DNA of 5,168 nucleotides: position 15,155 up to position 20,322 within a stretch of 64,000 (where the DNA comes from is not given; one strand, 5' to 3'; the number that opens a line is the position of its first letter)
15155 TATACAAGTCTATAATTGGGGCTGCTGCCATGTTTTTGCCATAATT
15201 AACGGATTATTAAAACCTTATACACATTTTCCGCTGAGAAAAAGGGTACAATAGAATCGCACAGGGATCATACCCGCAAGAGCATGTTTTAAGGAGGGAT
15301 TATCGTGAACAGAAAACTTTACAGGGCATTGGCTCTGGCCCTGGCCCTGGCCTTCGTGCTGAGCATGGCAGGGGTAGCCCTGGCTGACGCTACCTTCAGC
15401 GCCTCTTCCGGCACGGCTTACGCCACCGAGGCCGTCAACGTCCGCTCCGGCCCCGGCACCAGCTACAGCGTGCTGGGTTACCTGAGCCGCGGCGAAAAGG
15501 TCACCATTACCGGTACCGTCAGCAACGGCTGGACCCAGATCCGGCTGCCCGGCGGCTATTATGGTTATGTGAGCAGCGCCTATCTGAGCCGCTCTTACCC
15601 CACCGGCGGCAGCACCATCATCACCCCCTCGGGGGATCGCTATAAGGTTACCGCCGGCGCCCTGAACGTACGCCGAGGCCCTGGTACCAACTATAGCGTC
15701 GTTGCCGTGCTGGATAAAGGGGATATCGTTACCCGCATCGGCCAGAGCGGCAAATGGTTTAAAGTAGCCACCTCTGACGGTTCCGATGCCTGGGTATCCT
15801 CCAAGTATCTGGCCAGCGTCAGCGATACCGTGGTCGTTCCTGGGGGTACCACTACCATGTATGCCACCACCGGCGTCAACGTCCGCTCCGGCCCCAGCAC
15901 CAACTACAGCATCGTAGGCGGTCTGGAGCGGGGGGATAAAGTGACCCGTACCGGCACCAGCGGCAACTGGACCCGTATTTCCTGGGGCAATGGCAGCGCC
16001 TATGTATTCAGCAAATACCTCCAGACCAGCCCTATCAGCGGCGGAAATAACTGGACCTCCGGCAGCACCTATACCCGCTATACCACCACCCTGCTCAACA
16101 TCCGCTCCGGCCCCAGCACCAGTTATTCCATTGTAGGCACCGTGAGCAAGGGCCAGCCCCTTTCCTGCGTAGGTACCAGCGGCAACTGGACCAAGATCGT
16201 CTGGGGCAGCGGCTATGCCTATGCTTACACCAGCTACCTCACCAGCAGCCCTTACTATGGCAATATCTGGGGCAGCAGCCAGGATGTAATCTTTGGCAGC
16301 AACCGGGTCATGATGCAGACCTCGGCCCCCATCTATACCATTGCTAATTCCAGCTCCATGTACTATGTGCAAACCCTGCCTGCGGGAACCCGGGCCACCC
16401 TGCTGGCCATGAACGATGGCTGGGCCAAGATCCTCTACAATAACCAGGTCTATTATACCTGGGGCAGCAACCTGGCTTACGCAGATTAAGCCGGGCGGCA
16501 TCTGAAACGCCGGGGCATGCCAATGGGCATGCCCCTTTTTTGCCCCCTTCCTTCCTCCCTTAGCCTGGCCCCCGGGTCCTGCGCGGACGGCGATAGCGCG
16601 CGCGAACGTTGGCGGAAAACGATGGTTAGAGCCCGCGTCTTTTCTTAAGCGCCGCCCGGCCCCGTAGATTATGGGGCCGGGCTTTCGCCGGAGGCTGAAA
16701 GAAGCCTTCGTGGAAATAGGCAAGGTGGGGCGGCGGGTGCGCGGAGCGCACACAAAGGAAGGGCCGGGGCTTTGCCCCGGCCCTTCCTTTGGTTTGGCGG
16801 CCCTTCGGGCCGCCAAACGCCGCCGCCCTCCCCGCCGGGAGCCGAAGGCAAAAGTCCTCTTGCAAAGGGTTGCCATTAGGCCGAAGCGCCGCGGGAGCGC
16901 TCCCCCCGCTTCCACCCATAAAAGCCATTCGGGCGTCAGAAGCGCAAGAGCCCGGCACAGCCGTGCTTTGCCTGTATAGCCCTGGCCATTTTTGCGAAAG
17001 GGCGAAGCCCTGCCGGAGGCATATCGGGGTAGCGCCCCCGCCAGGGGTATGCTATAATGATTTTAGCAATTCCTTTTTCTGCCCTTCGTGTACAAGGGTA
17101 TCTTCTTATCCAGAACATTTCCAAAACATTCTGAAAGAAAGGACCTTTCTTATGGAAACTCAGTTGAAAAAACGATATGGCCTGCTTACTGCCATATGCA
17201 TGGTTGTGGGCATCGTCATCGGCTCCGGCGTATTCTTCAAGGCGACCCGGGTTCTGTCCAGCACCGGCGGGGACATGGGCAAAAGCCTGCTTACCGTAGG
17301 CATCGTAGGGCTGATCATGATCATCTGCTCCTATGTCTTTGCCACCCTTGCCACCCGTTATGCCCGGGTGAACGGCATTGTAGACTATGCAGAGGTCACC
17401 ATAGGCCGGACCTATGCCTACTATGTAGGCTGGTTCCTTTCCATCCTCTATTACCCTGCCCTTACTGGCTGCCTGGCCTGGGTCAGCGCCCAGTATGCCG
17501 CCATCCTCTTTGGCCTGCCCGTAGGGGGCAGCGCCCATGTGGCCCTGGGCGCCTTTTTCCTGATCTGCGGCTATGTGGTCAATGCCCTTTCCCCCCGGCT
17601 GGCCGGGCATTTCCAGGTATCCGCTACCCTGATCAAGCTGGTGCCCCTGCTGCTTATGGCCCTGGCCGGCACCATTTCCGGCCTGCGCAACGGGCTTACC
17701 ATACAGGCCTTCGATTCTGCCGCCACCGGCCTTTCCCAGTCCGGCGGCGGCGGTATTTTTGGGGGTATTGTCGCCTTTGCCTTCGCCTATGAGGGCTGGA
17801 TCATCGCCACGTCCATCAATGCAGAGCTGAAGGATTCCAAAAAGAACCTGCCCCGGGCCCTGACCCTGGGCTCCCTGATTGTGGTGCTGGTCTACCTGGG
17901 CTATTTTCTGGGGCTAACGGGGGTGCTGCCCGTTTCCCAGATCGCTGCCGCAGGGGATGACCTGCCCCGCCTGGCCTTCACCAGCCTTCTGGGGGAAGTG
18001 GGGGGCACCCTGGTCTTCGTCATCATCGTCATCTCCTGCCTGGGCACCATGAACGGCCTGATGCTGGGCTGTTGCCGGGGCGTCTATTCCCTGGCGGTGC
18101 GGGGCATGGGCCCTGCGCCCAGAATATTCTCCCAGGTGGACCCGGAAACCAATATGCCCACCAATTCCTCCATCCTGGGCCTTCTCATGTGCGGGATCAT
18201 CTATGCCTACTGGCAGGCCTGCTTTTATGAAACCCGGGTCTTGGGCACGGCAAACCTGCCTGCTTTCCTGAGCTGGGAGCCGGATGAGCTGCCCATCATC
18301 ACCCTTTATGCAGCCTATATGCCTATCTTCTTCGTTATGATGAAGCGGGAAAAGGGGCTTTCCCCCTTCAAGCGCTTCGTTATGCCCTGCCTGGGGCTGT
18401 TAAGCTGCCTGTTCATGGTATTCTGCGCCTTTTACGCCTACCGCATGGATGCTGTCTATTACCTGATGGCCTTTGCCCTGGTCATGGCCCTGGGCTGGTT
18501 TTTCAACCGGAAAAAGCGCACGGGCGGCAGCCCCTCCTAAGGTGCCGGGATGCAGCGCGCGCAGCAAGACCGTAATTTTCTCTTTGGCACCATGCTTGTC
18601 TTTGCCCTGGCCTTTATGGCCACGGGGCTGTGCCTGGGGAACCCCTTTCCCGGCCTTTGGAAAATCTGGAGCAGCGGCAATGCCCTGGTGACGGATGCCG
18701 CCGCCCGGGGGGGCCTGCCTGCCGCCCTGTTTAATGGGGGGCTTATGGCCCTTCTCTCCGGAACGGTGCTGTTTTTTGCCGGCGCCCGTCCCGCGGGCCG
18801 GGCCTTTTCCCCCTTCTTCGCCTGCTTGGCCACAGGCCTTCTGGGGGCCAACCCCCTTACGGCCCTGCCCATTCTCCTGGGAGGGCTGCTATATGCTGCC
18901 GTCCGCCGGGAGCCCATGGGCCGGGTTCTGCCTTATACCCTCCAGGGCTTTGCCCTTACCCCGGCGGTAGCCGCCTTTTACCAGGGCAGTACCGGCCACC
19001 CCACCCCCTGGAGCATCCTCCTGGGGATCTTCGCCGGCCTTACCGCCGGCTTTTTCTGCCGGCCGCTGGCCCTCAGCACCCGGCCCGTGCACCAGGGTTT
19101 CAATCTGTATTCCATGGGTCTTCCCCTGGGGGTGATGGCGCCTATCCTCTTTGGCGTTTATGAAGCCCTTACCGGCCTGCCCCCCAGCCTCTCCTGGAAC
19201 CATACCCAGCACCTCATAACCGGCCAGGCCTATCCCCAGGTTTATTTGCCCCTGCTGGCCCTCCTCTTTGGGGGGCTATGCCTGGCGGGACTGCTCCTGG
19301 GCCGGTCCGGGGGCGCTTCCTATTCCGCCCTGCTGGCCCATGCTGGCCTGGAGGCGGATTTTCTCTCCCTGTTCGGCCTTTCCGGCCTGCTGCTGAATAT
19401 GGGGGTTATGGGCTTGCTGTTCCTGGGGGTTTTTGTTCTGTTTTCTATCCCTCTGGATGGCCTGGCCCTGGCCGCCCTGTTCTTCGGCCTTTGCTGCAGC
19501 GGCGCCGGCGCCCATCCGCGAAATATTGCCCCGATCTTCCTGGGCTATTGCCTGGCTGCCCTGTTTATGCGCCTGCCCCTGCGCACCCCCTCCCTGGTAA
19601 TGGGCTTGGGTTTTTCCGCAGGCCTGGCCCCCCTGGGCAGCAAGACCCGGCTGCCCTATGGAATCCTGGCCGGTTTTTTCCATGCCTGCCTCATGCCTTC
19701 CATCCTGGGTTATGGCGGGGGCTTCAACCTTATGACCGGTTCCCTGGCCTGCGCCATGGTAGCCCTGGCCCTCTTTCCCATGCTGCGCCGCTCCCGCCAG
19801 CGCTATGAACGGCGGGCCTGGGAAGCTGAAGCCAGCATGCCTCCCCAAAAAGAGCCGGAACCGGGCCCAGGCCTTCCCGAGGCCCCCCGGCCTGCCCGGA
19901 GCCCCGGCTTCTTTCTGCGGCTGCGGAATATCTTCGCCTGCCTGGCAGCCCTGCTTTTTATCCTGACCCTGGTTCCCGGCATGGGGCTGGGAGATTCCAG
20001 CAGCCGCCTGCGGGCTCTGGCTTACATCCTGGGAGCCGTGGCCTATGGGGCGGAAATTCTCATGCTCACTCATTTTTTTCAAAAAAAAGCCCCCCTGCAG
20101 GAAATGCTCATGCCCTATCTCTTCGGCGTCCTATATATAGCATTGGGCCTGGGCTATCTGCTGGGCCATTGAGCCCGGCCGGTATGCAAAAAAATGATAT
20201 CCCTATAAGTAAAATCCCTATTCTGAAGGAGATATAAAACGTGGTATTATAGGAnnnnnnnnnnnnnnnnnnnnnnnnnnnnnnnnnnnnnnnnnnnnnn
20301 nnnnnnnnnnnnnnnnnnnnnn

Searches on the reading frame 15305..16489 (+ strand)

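Call 15: search_protein_families(library=pfam, proteins=[window:15305-16489:+])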
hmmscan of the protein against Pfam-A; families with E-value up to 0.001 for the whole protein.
window:15305-16489:+ (394 aa): 3 families
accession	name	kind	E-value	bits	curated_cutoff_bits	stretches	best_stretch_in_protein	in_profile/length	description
PF08239.17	SH3_3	-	1.2e-62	208.3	27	4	43-95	2-54/54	Bacterial SH3 domain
PF06347.19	SH3_4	-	2.5e-31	107.7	24.1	4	119-167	4-52/56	Bacterial SH3 domain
PF18348.7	SH3_16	-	1.4e-06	28.4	25.8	0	62-92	17-47/49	Bacterial dipeptidyl-peptidase Sh3 domain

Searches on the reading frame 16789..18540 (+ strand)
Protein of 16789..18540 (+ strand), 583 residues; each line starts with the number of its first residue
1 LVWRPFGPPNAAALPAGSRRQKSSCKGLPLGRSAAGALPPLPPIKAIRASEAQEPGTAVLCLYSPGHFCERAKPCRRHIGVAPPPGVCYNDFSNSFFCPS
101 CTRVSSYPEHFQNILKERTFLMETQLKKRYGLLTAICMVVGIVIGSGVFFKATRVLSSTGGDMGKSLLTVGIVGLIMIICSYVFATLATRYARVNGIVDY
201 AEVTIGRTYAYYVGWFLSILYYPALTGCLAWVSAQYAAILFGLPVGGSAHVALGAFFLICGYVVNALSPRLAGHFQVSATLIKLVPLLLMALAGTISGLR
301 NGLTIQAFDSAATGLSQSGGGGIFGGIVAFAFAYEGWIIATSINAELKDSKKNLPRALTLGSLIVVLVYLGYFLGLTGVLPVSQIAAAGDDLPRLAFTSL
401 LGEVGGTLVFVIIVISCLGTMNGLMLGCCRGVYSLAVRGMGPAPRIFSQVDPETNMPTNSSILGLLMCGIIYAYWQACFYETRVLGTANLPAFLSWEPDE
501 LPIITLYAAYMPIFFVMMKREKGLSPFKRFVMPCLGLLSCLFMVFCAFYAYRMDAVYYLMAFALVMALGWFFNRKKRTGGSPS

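Call 15: search_protein_families(library=pfam, proteins=[window:16789-18540:+])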
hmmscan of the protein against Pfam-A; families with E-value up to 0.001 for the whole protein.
window:16789-18540:+ (583 aa): 2 families
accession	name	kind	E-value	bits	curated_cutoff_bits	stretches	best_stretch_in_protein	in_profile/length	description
PF13520.12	AA_permease_2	-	2.6e-42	145.7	27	1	131-567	2-424/427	Amino acid permease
PF00324.27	AA_permease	-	7.3e-22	78.1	24.6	1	136-472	3-345/470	Amino acid permease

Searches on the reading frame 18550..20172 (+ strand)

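Call 51: search_protein_families(library=pfam, proteins=[window:18550-20172:+])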
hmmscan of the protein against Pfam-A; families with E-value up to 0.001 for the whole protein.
window:18550-20172:+ (540 aa): 1 family
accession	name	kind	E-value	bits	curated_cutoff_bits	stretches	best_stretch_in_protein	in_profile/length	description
PF07613.16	DUF1576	-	6.6e-52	176.1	25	2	33-205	6-177/178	Protein of unknown function (DUF1576)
